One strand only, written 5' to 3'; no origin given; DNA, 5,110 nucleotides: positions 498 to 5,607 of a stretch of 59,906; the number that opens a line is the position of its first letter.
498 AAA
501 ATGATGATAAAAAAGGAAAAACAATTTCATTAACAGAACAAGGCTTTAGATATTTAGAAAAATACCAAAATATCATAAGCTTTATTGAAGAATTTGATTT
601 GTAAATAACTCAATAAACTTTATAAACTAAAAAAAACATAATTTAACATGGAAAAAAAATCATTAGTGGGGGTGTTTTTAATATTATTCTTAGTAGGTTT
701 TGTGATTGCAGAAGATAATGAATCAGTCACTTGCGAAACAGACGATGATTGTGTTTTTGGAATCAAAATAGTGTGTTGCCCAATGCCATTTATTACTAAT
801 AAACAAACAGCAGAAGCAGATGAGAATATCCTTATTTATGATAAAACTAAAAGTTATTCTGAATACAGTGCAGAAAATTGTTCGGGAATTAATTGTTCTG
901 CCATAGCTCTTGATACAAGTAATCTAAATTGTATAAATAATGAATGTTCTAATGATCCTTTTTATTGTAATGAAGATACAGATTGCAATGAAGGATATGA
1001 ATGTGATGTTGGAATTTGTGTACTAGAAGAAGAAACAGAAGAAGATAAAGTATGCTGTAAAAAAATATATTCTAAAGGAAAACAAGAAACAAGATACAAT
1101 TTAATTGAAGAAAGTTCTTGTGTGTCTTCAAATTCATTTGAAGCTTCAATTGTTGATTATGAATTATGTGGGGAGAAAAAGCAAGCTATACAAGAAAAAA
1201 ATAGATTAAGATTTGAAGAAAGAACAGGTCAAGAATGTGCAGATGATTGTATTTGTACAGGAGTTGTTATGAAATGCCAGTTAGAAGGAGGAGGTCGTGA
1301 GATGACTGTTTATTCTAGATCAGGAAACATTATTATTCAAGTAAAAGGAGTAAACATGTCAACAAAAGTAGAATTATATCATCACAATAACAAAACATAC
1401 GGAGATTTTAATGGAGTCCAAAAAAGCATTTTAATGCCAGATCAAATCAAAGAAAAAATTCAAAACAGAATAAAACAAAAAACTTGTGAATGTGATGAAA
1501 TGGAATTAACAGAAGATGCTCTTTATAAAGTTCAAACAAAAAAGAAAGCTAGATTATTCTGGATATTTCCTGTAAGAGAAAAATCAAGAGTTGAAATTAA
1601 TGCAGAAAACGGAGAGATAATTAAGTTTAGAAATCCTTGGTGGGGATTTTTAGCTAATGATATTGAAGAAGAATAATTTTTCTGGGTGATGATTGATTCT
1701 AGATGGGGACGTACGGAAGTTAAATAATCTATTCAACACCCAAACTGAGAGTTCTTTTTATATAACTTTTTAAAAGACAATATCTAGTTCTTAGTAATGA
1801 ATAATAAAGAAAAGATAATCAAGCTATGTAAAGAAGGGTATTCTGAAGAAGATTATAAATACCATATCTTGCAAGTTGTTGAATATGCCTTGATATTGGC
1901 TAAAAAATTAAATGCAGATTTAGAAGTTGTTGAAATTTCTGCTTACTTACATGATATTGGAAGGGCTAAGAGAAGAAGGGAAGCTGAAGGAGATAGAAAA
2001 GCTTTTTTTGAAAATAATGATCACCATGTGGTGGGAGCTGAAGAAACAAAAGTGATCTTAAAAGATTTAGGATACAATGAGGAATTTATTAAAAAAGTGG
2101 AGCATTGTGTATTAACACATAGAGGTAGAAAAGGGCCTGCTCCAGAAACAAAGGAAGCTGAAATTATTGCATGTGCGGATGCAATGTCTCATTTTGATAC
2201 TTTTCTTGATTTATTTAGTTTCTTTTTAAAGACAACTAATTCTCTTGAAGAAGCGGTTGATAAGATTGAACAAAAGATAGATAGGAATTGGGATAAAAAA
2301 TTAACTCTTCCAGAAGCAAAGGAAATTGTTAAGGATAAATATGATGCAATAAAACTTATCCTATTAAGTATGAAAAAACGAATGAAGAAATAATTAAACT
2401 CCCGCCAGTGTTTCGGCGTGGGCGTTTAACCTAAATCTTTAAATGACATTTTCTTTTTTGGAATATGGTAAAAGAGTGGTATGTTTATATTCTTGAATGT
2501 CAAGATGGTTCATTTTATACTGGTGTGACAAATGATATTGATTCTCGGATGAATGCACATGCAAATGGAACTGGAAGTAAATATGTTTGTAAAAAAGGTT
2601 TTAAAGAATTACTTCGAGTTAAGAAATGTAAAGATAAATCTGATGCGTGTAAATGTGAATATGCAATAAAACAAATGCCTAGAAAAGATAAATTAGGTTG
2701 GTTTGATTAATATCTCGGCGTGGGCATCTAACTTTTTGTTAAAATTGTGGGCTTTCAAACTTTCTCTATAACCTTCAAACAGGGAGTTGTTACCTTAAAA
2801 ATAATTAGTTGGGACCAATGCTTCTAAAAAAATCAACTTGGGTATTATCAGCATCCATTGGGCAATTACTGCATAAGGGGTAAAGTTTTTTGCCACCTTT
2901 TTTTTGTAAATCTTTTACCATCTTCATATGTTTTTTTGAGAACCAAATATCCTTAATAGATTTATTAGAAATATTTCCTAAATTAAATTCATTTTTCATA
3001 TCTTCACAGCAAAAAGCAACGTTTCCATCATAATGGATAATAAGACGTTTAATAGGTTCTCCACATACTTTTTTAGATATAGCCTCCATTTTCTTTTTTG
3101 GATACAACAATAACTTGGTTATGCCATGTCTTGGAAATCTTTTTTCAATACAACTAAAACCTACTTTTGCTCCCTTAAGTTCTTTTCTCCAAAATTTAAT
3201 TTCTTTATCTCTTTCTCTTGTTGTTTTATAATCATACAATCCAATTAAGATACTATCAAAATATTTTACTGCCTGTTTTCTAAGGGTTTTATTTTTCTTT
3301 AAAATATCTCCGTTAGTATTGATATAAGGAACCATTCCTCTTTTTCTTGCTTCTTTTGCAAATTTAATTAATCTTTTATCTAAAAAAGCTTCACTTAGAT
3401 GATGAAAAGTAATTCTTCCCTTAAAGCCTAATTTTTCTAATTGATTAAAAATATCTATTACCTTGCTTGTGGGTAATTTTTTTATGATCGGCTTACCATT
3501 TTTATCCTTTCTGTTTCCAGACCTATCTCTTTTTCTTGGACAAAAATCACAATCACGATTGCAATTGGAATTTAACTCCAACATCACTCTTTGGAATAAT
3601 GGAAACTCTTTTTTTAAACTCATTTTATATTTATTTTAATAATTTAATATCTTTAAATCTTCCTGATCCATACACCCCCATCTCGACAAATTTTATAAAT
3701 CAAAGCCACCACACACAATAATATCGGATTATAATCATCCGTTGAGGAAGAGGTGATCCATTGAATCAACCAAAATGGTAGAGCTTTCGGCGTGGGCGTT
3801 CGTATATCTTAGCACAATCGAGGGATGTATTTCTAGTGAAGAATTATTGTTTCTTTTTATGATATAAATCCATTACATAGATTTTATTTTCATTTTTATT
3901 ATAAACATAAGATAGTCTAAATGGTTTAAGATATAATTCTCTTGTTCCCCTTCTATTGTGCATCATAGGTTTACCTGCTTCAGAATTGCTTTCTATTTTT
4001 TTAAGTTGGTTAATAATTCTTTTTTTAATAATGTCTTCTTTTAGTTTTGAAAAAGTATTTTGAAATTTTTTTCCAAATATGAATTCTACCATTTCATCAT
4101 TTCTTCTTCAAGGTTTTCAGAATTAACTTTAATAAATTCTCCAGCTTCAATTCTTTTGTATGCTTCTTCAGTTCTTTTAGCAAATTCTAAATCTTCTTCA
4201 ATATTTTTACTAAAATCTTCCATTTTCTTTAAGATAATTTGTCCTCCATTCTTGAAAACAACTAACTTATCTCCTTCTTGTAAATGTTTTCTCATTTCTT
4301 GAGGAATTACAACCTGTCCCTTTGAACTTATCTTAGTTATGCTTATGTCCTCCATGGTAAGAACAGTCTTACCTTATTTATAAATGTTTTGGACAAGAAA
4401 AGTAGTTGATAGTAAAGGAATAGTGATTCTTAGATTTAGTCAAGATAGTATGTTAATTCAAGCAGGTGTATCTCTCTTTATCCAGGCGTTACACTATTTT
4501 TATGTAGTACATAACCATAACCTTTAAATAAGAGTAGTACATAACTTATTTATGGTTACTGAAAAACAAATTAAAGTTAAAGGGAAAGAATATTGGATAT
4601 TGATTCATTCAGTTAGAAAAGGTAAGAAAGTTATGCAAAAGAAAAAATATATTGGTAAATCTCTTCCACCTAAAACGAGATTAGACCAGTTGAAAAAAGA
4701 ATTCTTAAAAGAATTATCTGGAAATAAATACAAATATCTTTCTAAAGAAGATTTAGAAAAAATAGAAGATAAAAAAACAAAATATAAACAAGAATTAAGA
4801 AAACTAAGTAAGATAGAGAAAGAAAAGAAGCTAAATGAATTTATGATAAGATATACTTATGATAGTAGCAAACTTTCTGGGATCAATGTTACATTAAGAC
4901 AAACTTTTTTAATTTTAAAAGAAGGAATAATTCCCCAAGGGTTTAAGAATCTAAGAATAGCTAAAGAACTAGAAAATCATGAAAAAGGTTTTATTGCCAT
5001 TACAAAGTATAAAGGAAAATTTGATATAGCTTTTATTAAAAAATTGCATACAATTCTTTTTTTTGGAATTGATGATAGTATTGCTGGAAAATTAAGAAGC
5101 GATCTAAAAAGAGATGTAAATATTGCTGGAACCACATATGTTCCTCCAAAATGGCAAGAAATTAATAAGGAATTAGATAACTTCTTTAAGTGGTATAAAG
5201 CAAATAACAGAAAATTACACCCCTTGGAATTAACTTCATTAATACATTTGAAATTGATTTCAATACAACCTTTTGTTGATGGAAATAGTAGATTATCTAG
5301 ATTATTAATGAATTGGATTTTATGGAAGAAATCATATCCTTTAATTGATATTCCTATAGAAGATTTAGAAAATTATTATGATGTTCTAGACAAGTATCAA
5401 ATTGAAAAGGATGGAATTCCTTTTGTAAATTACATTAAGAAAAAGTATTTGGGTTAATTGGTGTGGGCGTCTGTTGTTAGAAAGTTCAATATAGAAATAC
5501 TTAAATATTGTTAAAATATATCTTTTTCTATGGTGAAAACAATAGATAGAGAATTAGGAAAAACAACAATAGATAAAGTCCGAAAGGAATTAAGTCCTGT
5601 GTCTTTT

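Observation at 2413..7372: Five same-orientation copies of a GC-rich 13-mer delimit cassette-like units of an accessory island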

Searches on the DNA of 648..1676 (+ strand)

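Call 83: search_rna_families(source=L001, start=4800, end=12253, threshold=evalue, max_evalue=10)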
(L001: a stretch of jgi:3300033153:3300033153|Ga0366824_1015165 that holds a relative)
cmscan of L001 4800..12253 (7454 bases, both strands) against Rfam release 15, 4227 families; matches with E-value up to 10: 6.
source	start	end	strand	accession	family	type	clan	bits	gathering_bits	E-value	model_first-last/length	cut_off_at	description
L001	11029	11109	+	RF00538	snoCD11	Gene; snRNA; snoRNA; CD-box;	-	27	60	0.082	1-75/75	no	Small nucleolar RNA CD11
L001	5444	5521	-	RF01159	snoU18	Gene; snRNA; snoRNA; CD-box;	CL00047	22.5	47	5.5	1-71/71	no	Small nucleolar RNA U18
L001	7450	7524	+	RF00049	SNORD36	Gene; snRNA; snoRNA; CD-box;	CL00051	22.1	30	7.3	1-77/77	no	Small nucleolar RNA SNORD36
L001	11680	11719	+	RF00951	mir-1302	Gene; miRNA;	-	21.8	62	9.7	1-52/52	no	mir-1302 microRNA precursor family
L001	5707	5746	-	RF01095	PK-CuYV_BPYV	Cis-reg;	-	19.8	60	6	1-56/56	no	3'-terminal pseudoknot of CuYV/BPYV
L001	5323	5401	+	RF01185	snR75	Gene; snRNA; snoRNA; CD-box;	CL00045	18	40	2.8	1-88/88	no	Small nucleolar RNA snR75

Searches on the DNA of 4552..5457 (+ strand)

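Call 91: search_rna_families(source=L259, start=1, end=1300, threshold=evalue, max_evalue=1, show_alignments=2)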
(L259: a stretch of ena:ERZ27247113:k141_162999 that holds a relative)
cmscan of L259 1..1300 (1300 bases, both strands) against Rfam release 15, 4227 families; matches with E-value up to 1: 1.
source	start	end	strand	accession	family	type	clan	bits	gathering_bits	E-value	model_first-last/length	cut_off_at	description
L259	832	849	+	RF00023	tmRNA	Gene;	CL00001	11.3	47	0.042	346-363/374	no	transfer-messenger RNA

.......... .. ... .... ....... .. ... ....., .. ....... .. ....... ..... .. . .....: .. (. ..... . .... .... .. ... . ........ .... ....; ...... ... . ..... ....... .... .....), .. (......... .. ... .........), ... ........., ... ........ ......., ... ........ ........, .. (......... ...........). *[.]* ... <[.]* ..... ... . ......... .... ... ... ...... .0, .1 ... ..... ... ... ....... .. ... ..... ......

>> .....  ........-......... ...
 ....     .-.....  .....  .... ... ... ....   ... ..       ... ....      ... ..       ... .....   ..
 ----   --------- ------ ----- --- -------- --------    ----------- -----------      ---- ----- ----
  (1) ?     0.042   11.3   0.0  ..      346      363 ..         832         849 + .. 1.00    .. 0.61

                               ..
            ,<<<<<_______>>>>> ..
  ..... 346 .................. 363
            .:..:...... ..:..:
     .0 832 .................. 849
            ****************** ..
